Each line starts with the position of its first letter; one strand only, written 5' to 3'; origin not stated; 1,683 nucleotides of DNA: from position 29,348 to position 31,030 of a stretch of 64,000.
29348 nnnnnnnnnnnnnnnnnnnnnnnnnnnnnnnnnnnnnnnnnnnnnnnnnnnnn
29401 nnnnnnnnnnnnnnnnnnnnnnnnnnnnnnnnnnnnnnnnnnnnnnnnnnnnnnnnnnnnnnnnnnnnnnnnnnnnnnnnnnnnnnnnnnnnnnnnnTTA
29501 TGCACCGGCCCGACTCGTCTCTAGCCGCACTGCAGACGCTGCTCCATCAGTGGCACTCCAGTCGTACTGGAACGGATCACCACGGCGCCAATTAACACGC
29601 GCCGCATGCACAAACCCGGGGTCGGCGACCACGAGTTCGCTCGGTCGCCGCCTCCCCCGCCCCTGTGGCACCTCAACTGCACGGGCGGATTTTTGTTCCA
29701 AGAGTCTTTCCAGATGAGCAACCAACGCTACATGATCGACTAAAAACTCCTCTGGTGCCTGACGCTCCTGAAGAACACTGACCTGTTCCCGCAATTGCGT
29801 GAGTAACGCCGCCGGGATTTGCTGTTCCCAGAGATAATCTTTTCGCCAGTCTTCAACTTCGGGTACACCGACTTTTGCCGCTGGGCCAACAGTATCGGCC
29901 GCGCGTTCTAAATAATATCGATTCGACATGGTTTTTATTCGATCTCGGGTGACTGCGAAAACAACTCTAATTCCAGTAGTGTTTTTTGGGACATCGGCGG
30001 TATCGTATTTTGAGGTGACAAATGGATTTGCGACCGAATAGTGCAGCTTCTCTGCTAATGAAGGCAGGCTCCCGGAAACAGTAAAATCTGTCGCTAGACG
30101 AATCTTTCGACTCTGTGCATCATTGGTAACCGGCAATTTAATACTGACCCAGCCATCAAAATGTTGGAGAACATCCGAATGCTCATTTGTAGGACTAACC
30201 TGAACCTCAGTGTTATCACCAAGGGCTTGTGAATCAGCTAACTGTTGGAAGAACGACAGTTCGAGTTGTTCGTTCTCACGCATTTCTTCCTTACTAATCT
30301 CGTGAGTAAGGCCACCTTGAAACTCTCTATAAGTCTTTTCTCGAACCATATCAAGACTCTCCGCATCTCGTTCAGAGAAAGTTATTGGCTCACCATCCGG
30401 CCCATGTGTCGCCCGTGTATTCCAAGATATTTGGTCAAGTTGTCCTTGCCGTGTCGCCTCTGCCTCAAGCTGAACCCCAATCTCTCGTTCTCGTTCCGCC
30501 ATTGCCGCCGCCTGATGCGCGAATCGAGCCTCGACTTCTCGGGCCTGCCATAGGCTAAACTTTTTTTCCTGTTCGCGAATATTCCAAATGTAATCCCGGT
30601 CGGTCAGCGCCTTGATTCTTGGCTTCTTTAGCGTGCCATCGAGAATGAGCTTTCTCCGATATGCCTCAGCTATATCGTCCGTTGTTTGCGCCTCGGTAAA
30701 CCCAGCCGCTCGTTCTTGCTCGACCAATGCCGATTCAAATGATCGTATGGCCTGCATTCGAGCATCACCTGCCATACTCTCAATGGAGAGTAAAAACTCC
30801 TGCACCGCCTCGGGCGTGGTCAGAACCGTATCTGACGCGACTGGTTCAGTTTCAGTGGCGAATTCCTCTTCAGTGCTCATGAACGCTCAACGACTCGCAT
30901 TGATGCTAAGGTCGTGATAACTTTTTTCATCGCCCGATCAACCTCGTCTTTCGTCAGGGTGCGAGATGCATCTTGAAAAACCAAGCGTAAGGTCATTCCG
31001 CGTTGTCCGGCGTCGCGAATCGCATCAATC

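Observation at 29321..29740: Promoter-sORF-terminator mini-cassette antisense to the 3' end of a 460-aa gene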

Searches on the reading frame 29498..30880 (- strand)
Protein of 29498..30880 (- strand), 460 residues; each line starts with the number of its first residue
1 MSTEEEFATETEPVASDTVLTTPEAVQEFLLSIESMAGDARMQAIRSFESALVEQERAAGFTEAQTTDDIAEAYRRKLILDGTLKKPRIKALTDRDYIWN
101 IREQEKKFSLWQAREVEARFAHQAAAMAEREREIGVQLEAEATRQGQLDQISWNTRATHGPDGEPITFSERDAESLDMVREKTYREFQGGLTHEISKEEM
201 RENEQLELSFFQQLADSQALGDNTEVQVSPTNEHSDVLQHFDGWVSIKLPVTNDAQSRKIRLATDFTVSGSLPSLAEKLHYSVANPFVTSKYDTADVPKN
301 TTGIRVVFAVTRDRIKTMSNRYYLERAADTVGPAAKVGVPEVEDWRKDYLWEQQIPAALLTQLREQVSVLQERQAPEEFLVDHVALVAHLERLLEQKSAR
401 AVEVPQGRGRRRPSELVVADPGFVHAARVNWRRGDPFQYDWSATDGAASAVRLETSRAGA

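Call 10: search_protein_families(library=pfam, proteins=[window:29498-30880:-], max_evalue=1)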
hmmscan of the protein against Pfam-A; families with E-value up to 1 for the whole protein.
window:29498-30880:- (460 aa): 0 families

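Call 13: find_homologous_proteins(query=window:29498-30880:-, max_evalue=0.001)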
Query window:29498-30880:- (460 aa): 1 proteins with E <= 0.001 among 8000 candidates.
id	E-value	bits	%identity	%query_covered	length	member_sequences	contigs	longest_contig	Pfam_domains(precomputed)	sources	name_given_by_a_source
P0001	2.4e-298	1007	100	100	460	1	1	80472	-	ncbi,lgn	-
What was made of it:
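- Tried and rejected: Word-indexed protein search with X. It found only X itself (call 13).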

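Call 14: find_encoding_contigs(protein=P0001, flank=3000, max_places=5)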
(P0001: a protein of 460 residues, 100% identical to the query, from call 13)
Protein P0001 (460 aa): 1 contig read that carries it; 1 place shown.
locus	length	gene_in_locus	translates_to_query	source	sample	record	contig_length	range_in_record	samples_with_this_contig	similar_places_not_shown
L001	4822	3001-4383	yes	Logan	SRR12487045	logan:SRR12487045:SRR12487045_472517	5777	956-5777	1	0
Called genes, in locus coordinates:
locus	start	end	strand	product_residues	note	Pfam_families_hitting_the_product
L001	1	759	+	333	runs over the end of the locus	PF02912:Phe_tRNA-synt_N, PF01409:tRNA-synt_2d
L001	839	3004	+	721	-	PF01588:tRNA_bind, PF03483:B3_4, PF03484:B5, PF17759:tRNA_synthFbeta, PF03147:FDX-ACB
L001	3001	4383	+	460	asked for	-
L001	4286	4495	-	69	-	-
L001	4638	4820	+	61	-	?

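Call 27: search_protein_representatives(protein=window:29498-30880:-)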
Query: 460 residues. Proteins with E-value up to 0.001 (for the whole library): 12; up to 1e-10: 6; up to 1e-30: 3. The best 12 are listed.
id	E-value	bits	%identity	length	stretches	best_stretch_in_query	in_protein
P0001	7.5e-299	1007.0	100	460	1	1-460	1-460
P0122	2.4e-49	185.0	34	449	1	33-431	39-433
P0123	4.3e-36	141.4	35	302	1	155-430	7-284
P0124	1.8e-28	116.3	31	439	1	45-434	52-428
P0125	2.5e-19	86.2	32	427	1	45-398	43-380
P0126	1.8e-12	63.6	29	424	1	203-428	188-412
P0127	4.0e-10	55.9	31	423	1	163-399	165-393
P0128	1.3e-08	50.9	25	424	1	151-426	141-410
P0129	1.2e-07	47.7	25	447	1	35-398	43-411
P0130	1.4e-07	47.5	25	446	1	4-400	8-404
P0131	1.4e-07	47.4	23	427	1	121-428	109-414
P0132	1.8e-04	37.2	22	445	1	144-425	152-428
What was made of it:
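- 29498..30880 (-): Gene X, 460 aa, with no known family. It lies between pheT and gyrB. 11 homologs found by exhaustive phmmer (call 27).
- Seven of them align to query residues 425-434 (call 27).
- Tried and rejected: The exhaustive phmmer search was needed (call 27).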

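Call 32: find_related_loci(query=A2, collection=metagenome_contigs, flank=3000)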
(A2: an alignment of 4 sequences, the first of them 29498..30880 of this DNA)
Query A2 (460 aa) in metagenome_contigs; peptide patterns used: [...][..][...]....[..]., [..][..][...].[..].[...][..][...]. (x = any residue, [..] = any of these).
313 stretches matched a pattern, but none encodes a relative of the query by tblastn (E <= 1e-3).
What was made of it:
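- Tried and rejected: The scan with the four closest sequences found no relatives (call 32).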

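Call 33: find_encoding_contigs(protein=P0122, flank=3000, max_places=1)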
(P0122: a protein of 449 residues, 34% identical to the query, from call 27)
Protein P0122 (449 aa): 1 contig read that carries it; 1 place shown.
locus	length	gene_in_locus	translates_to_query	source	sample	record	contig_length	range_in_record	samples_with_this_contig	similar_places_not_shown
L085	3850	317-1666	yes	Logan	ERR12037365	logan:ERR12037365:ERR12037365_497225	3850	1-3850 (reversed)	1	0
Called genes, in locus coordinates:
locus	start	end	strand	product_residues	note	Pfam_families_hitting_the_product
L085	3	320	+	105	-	?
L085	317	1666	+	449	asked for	-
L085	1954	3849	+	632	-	?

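Call 34: find_encoding_contigs(protein=P0124, flank=3000, max_places=1)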
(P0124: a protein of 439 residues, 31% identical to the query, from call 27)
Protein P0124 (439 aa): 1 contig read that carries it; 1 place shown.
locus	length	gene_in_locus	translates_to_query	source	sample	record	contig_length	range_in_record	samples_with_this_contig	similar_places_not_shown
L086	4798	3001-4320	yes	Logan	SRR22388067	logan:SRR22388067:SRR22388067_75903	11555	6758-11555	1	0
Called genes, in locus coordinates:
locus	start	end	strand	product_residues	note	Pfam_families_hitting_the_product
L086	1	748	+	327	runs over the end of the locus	PF02912:Phe_tRNA-synt_N, PF01409:tRNA-synt_2d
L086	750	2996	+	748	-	PF01588:tRNA_bind, PF03483:B3_4, PF03484:B5, PF17759:tRNA_synthFbeta, PF03147:FDX-ACB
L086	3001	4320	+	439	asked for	-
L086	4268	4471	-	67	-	-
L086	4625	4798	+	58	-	?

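Call 37: find_encoding_contigs(protein=P0123, flank=3000, max_places=1)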
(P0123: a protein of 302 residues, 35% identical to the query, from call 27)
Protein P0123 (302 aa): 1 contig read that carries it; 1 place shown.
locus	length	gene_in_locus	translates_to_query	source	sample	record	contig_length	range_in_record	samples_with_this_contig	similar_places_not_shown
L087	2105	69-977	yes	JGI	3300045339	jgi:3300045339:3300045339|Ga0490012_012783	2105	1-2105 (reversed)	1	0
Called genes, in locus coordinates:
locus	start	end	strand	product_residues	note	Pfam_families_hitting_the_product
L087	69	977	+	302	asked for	-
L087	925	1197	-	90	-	-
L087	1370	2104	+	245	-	?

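Call 38: find_encoding_contigs(protein=P0125, flank=3000, max_places=1)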
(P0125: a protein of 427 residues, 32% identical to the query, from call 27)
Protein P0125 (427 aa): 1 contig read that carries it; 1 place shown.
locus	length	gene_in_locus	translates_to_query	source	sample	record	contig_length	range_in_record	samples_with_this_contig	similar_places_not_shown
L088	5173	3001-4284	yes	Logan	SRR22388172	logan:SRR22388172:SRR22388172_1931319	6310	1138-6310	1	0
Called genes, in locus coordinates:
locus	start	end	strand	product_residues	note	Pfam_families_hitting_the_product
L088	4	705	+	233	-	PF01409:tRNA-synt_2d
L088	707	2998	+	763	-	PF01588:tRNA_bind, PF03483:B3_4, PF03484:B5, PF17759:tRNA_synthFbeta, PF03147:FDX-ACB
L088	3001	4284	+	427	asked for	-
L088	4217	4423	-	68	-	-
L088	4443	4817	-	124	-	-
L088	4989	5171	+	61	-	?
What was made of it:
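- L088's overlap is 68 nt by the gene calls (call 38).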

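Call 45: search_protein_families(library=pfam, alignment_id=A1, max_evalue=0.1)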
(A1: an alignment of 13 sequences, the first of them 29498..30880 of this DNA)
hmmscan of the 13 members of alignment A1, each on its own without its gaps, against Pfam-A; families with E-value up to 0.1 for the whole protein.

A. member 1, window:29498-30880:- (460 aa): 0 families

B. families by the number of members that match (of 13 scanned): 4 families
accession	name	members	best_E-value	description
PF25526.1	LIP-1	1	0.032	Liprin-alpha-like coiled coil domain 2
PF09375.15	Peptidase_M75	1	0.053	Imelysin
PF14103.11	DUF4276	1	0.071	Domain of unknown function (DUF4276)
PF09662.15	Phenyl_P_gamma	1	0.092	Phenylphosphate carboxylase gamma subunit (Phenyl_P_gamma)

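Call 47: search_solved_structures(query=A1, max_evalue=1)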
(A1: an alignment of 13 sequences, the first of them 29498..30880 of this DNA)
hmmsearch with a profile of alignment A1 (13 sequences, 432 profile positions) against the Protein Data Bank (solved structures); distinct sequences matched with E-value up to 1: 8.
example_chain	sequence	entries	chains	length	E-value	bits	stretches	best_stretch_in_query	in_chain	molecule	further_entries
8cws_A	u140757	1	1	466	0.00025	23.2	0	16-92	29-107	F4132-2 Chain A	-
8cwy_A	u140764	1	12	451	0.00028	23.1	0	18-90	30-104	T32-15-1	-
5cwb_A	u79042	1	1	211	0.019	17.1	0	39-80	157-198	Designed helical repeat protein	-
7mwr_B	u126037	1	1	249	0.14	14.2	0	43-96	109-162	LHD101B4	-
3hjl_A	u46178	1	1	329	0.14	14.2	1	21-72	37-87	Flagellar motor switch protein fliG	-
9zem_A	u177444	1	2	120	0.26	13.3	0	19-62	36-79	HeliScrew4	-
8rv2_E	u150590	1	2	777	0.35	12.8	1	15-176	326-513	Isoform 2 of Inverted formin-2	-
9azp_G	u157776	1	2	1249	0.73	11.8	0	15-176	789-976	Inverted formin-2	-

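Call 62: search_protein_families(library=padloc, proteins=[window:29498-30880:-, L088:4443-4817:-], max_evalue=0.1)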
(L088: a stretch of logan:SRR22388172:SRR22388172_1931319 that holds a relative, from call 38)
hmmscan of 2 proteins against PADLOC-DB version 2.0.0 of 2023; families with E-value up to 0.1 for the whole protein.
window:29498-30880:- (460 aa): 0 families

L088:4443-4817:- (124 aa): 2 families
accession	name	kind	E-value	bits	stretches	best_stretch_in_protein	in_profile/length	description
PDLC02246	AbiEi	-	0.003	15.1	1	38-82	134-178/230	AbiEi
PDLC00506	JetC1|JetC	-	0.045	9.7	1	27-97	848-913/1149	DUF3584 domain; MukB-like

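Call 63: search_protein_families(library=ncbifam, proteins=[window:29498-30880:-, L088:4443-4817:-], max_evalue=0.1)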
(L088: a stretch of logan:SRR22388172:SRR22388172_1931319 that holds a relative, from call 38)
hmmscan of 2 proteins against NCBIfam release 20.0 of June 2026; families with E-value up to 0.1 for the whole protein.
window:29498-30880:- (460 aa): 0 families

L088:4443-4817:- (124 aa): 0 families

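Call 64: predict_structure(alignment_id=A5)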
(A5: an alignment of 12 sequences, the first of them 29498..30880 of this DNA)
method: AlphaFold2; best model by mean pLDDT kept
length: 460 residues; sequences in the alignment: 12
mean_pLDDT: 80.0   pTM: 0.66
mean pLDDT of the five models: 80.0, 78.9, 78.5, 78.0, 76.6
residues with pLDDT >= 90: 225; 70-90: 131; 50-70: 42; < 50: 62
segments of 3 or more residues with pLDDT < 50: 1-20, 402-414, 434-460
pLDDT, mean of each block of 10 residues (from residue 1): 34 34 78 87 92 92 93 86 68 90 92 92 91 89 93 93 93 93 77 67 90 90 91 92 93 74 88 88 94 93 94 85 88 69 58 89 96 92 94 82 42 62 90 48 34 31
secondary structure, 60 per line:
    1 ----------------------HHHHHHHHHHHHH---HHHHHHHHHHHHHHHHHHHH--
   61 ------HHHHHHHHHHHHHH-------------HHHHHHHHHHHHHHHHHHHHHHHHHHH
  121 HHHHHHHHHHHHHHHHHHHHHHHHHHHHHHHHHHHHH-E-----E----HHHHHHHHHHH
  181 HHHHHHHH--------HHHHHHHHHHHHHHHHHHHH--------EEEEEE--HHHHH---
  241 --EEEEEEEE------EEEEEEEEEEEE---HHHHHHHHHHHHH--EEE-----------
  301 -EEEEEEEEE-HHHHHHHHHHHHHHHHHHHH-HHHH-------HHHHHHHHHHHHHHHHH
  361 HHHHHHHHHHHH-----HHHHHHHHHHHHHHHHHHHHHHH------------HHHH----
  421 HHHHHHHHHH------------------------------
elements in order: H23-35 H39-58 H67-80 H94-157 H170-188 H197-216 E225-230 H233-237 E243-250 E257-268 H272-284 E287-289 E302-310 H312-331 H333-336 H344-372 H378-400 H413-416 H421-430
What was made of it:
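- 29498..30880 (-): AlphaFold2 model with pLDDT 80 (call 64).
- AlphaFold2 gives pLDDT 80, a confident helix at 421-430, a disordered linker at 402-414 and a disordered tail at 434-460 (call 64).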

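Call 66: fold_search(model_id=the predicted structure, library=pdb)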
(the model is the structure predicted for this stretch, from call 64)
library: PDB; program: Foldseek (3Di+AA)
matches with E <= 10: 55; with E <= 0.001: 0
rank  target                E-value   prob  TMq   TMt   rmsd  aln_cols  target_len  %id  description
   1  4f0p_C                6.4e-01  0.14  0.14  0.14  18.2       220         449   10  MspJI Restriction Endonuclease - P31 Form (released 2012-08-08)
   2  4f0p_A                9.5e-01  0.13  0.16  0.16  18.0       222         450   10  MspJI Restriction Endonuclease - P31 Form (released 2012-08-08)
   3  4f0p_B                1.0e+00  0.14  0.16  0.16  18.0       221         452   10  MspJI Restriction Endonuclease - P31 Form (released 2012-08-08)
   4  4oc8_A                1.9e+00  0.10  0.15  0.17  16.5       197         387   12  DNA modification-dependent restriction endonuclease AspBHI (released 2014-03-19)
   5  9qbp_C                2.0e+00  0.15  0.12  0.13   6.7       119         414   10  Crystal structure of Enhydrobacter aerosaccus apo SPARDA complex (released 2025-12-17)
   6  3f7b_A                2.4e+00  0.06  0.09  0.14  13.1       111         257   11  Crystal Structure of soluble domain of CA4 in complex with small molecule. (released 2009-09-22)
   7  4f0q_D                2.5e+00  0.09  0.15  0.16  16.2       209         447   10  MspJI Restriction Endonuclease - P21 Form (released 2012-08-08)
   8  1p4e_C                2.6e+00  0.02  0.09  0.09  19.9       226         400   13  Flpe W330F mutant-DNA Holliday Junction Complex (released 2003-05-20)
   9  9a2x_MODEL_1_A        2.6e+00  0.01  0.08  0.07  48.3       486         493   12  Model of E. coli TolC by in-cell photo-crosslinking MS and deep learning (released 2023-02-24)
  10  8f7n                  2.9e+00  0.03  0.12  0.14  34.9       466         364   13  Crystal structure of chemoreceptor McpZ ligand sensing domain (released 2023-07-05)
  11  5jn8_B                3.4e+00  0.04  0.08  0.12  12.4       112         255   14  Crystal Structure for the complex of human carbonic anhydrase IV and acetazolamide (released 2017-05-03)
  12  9qcc_M                3.5e+00  0.12  0.09  0.11   4.6        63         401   10  Activated XauSPARDA filament assembly with bound dsDNA substrate (released 2025-12-17)
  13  1m6x_C                3.9e+00  0.02  0.09  0.09  19.9       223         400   12  Flpe-Holliday Junction Complex (released 2003-02-04)
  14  6nk6_N                4.3e+00  0.06  0.08  0.12   9.3        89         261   11  Electron Cryo-Microscopy Of Chikungunya VLP in complex with mouse Mxra8 receptor (released 2019-05-22)
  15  3f7b_B                4.3e+00  0.03  0.08  0.14  12.4       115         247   10  Crystal Structure of soluble domain of CA4 in complex with small molecule. (released 2009-09-22)
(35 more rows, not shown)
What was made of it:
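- On PD-(D/E)XK nuclease (gene X): Foldseek's best hit is E=0.64 (call 66).
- Closest known: PD-. Same: The top Foldseek hits are MspJI, AspBHI and SPARDA nuclease domains (call 66).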

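Call 72: fold_search(model_id=the predicted structure, library=viral)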
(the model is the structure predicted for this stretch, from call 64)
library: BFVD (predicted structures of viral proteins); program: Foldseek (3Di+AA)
matches with E <= 10: 121; with E <= 0.001: 0
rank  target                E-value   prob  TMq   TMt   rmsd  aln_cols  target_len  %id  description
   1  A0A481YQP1            3.7e-01  0.30  0.13  0.22   8.1       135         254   14  Uncharacterized protein [Marseillevirus LCMAC101]
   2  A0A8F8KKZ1            4.3e-01  0.07  0.13  0.11  28.0       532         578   12  Serine/threonine kinase [Clandestinovirus]
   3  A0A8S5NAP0            4.3e-01  0.06  0.12  0.06  37.0       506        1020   10  Minor tail protein [Siphoviridae sp. ctBmU27]
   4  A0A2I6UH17            6.8e-01  0.30  0.14  0.32   7.6       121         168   10  Uncharacterized protein [Salinibacter phage M31CR41-2]
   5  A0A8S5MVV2            7.6e-01  0.06  0.09  0.17  19.9       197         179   13  Uncharacterized protein [Siphoviridae sp. ctu1h4]
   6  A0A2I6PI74            7.6e-01  0.06  0.09  0.14  20.9       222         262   10  Uncharacterized protein [Pseudomonas phage PMBT14]
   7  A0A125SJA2            1.1e+00  0.04  0.12  0.16  17.8       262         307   10  (no name in the UniProt tables at hand)
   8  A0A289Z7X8            1.5e+00  0.08  0.10  0.16  15.2       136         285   16  Uncharacterized protein [Serratia phage vB_SmaM_ 2050HW]
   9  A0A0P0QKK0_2          1.5e+00  0.04  0.09  0.04  28.2       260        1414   11  (no name in the UniProt tables at hand)
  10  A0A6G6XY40            1.6e+00  0.12  0.09  0.22   8.2        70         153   14  (no name in the UniProt tables at hand)
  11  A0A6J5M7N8            1.6e+00  0.03  0.09  0.13  21.9       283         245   10  Uncharacterized protein [uncultured Caudovirales phage]
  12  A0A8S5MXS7            1.7e+00  0.13  0.09  0.14  17.2       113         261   13  Uncharacterized protein [Myoviridae sp. ct3wi9]
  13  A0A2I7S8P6            1.7e+00  0.08  0.11  0.31  12.4       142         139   10  (no name in the UniProt tables at hand)
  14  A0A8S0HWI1            1.8e+00  0.11  0.09  0.12  12.4       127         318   13  (no name in the UniProt tables at hand)
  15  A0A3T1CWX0            1.8e+00  0.03  0.08  0.09  23.3       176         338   14  Holliday junction resolvase [Acanthamoeba castellanii medusavirus J1]
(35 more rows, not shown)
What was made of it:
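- Tried and rejected: Foldseek against PDB and against viral structures gave nothing significant (calls 66, 72).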

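Call 74: find_encoding_contigs(protein=P0130, flank=3000, max_places=1)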
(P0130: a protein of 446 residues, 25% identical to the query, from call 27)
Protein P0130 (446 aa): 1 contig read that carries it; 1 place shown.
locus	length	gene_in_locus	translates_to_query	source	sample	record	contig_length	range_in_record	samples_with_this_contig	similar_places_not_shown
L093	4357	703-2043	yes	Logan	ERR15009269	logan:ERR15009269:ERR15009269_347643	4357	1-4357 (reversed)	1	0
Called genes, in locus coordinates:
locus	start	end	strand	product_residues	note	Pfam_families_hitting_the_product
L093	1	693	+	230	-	?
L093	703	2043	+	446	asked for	-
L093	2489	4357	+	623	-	?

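Call 76: search_dna_similar(query=window:29498-30880:-, collection=phages, mode=protein, max_evalue=0.001, max_rows=5)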
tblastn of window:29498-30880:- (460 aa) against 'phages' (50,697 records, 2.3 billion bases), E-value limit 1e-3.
No match.

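Call 87: search_protein_families(library=phrogs, proteins=[window:29498-30880:-, L088:4443-4817:-], max_evalue=0.01)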
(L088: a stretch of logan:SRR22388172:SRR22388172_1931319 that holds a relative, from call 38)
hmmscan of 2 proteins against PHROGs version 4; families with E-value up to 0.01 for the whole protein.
window:29498-30880:- (460 aa): 0 families

L088:4443-4817:- (124 aa): 0 families
